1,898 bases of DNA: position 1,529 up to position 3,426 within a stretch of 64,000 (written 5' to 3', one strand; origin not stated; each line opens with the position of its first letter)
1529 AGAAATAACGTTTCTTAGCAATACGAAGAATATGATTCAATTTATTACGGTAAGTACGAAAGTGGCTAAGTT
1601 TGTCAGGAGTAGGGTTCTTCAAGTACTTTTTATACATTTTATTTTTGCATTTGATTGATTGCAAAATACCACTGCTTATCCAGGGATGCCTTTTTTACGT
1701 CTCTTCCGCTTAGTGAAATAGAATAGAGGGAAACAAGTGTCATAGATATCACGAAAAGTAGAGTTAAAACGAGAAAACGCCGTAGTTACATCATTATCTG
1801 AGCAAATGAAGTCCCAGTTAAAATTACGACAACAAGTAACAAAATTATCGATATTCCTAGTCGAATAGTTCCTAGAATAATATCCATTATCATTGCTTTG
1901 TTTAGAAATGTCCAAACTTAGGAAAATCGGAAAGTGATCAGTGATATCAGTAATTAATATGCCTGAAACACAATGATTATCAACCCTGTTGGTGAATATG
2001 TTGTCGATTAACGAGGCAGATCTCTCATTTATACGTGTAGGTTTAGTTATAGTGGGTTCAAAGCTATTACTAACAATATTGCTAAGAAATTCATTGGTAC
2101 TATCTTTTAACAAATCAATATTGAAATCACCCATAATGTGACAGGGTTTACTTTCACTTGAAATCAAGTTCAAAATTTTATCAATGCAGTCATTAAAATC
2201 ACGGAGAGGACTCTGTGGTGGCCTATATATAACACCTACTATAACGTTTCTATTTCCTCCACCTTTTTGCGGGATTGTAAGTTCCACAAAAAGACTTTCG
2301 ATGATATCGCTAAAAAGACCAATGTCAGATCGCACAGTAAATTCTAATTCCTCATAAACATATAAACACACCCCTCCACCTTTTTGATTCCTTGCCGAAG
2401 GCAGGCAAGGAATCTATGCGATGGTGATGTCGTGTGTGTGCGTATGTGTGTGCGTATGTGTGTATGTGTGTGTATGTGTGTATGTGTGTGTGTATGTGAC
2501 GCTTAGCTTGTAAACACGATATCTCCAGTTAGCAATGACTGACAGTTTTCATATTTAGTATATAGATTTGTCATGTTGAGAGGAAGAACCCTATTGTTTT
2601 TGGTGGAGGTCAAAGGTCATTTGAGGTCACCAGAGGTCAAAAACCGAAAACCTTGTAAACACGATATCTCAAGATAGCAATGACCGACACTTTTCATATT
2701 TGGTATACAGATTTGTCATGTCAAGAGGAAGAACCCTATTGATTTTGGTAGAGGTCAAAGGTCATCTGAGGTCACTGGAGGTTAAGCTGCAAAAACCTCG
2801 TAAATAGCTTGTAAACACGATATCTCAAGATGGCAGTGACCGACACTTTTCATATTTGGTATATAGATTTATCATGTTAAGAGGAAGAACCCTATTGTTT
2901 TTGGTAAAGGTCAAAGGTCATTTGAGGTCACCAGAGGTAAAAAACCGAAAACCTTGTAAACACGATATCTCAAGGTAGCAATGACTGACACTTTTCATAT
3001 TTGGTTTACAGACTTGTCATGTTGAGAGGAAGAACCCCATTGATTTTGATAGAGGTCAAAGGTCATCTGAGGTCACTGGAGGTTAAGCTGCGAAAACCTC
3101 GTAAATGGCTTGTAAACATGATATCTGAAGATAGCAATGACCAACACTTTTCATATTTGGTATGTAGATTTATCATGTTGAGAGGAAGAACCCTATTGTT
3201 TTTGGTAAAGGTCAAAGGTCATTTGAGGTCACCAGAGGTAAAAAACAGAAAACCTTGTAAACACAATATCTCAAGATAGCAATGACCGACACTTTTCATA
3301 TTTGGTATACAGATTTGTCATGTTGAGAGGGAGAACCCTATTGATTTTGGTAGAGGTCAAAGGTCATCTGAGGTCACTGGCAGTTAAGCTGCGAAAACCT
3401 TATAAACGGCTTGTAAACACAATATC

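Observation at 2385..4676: Three copies of a satellite-carrying non-autonomous Helentron-like element (HINE/DINE-TR1 architecture)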

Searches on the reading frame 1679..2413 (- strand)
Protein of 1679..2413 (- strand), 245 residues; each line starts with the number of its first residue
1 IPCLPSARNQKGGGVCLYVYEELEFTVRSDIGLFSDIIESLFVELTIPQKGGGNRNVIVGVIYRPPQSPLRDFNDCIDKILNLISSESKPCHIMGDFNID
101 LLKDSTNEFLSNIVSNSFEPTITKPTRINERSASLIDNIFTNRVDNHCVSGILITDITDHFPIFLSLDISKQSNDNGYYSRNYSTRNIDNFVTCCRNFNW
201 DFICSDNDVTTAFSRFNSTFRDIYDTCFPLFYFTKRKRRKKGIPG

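Call 68: search_protein_families(library=pfam, proteins=[window:1679-2413:-], max_evalue=0.01)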
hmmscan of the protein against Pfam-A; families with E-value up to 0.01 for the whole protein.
window:1679-2413:- (245 aa): 2 families
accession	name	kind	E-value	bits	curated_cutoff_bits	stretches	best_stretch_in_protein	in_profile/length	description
PF03372.29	Exo_endo_phos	-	3.1e-06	27.5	24.5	1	7-143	65-204/225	Endonuclease/Exonuclease/phosphatase family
PF14529.12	Exo_endo_phos_2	-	3.3e-05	24.2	27.4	1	61-163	5-116/117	Endonuclease-reverse transcriptase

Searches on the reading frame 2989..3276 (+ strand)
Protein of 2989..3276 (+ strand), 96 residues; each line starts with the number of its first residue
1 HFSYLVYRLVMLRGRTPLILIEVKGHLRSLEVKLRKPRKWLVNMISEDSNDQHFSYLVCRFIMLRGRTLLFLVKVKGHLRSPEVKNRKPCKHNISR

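Call 42: find_homologous_proteins(query=window:2989-3276:+, max_evalue=0.01)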
Query seq(96 aa) (96 aa): 37 proteins with E <= 0.01 among 43 candidates.
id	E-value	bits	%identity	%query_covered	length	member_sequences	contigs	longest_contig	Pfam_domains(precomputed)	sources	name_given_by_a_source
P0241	4.7e-58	211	78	95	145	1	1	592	-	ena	-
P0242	1.8e-50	187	74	92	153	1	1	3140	-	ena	-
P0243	3.2e-46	173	75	86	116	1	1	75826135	-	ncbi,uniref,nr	ncbi:hypothetical protein HOLleu_07151 [Holothuria leucospilota]|uniref:Uncharacterized protein n=1 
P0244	6.2e-46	172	70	93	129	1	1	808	-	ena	-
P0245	1.6e-43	164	76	86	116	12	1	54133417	-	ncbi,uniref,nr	ncbi:hypothetical protein HOLleu_28923 [Holothuria leucospilota]|uniref:Uncharacterized protein n=1 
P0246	7.1e-41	156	74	100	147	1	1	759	-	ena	-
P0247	6.7e-37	143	82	85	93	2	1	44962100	-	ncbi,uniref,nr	ncbi:hypothetical protein HOLleu_36094 [Holothuria leucospilota]|uniref:Uncharacterized protein n=1 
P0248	7.5e-34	133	80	90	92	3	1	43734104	-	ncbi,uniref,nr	ncbi:hypothetical protein HOLleu_39651 [Holothuria leucospilota]|uniref:Uncharacterized protein n=1 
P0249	1.7e-31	126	80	53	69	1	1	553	-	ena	-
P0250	7.6e-31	124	60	92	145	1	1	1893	-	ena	-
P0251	1.8e-29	119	80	78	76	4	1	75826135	-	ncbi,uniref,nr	ncbi:hypothetical protein HOLleu_07124 [Holothuria leucospilota]|uniref:Uncharacterized protein n=1 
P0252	8.1e-29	117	79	79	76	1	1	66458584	-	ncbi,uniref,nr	ncbi:hypothetical protein HOLleu_09630 [Holothuria leucospilota]|uniref:Uncharacterized protein n=1 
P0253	5.8e-28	115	74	83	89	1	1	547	-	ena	-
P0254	6.1e-28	114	75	80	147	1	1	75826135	-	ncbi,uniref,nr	ncbi:hypothetical protein HOLleu_07304 [Holothuria leucospilota]|uniref:Uncharacterized protein n=1 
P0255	4.2e-25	105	62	89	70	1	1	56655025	-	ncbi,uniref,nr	ncbi:hypothetical protein HOLleu_21008 [Holothuria leucospilota]|uniref:Uncharacterized protein n=1 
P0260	4.7e-22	96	82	57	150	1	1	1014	-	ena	-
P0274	1.4e-14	72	88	44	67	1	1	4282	-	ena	-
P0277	4.0e-11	61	72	48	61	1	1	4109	-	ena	-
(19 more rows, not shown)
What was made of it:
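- The translated satellite hits 24 H. leucospilota proteins on at least 14 chromosome-scale scaffolds, plus 13 ENA contigs (call 42).
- Tried and rejected: A detour through translated satellite worked (call 42).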

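Call 43: find_encoding_contigs(protein=P0243, flank=10000, max_places=10)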
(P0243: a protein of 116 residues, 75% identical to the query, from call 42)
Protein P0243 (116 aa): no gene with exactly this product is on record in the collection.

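Call 44: find_encoding_contigs(protein=P0245, flank=10000, max_places=10)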
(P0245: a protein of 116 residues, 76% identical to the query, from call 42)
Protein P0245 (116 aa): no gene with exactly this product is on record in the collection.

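Call 45: find_encoding_contigs(protein=P0247, flank=10000, max_places=10)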
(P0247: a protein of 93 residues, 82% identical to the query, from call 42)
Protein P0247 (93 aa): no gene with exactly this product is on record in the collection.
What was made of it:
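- Tried and rejected: However, the NCBI H. leucospilota proteins are not retrievable as DNA (calls 43-45).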

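Call 46: find_encoding_contigs(protein=P0242, flank=10000, max_places=10)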
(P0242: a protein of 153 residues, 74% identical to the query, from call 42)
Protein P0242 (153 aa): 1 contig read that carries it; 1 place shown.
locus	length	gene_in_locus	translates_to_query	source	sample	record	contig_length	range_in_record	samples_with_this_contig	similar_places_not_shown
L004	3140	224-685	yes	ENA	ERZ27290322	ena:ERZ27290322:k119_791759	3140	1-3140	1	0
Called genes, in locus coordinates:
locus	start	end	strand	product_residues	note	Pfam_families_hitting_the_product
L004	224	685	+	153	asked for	-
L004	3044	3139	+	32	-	?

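Call 47: find_encoding_contigs(protein=P0274, flank=10000, max_places=10)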
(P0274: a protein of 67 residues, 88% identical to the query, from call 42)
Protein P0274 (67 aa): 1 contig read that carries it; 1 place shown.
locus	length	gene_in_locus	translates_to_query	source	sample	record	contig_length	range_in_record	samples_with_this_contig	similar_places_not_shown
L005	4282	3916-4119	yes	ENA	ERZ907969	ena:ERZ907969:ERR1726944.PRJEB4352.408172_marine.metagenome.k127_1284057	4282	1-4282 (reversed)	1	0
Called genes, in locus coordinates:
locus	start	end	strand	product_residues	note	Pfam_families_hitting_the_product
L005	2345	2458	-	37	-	-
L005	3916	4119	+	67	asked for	-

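Call 48: find_encoding_contigs(protein=P0277, flank=10000, max_places=10)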
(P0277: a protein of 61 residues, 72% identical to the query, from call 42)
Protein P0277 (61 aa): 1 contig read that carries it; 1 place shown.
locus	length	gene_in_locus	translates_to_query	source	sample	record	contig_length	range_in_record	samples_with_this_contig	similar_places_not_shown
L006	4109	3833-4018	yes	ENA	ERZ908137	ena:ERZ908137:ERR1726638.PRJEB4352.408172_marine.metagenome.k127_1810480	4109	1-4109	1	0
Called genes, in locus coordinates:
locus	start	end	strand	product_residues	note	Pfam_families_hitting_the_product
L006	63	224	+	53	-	-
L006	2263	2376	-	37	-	-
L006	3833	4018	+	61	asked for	-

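Call 58: find_encoding_contigs(protein=P0250, flank=10000, max_places=10)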
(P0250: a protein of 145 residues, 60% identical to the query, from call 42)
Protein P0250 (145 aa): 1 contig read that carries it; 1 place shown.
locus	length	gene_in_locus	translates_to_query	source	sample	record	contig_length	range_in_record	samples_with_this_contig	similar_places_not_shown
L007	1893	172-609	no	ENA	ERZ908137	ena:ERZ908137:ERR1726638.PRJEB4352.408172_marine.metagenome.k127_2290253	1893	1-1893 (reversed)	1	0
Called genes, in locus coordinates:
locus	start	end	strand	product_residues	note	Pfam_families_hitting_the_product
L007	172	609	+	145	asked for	-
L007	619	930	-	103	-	-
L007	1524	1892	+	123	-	?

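Call 59: find_encoding_contigs(protein=P0260, flank=10000, max_places=10)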
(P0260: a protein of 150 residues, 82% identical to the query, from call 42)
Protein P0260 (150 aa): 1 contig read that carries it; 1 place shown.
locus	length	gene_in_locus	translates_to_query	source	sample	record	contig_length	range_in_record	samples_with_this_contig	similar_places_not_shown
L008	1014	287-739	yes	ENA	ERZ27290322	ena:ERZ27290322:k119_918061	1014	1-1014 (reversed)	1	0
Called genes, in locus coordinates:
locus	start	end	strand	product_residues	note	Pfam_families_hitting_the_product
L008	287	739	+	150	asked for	-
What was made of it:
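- Tried and rejected: Only five short ENA contigs were obtained (calls 46-48, 58, 59).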
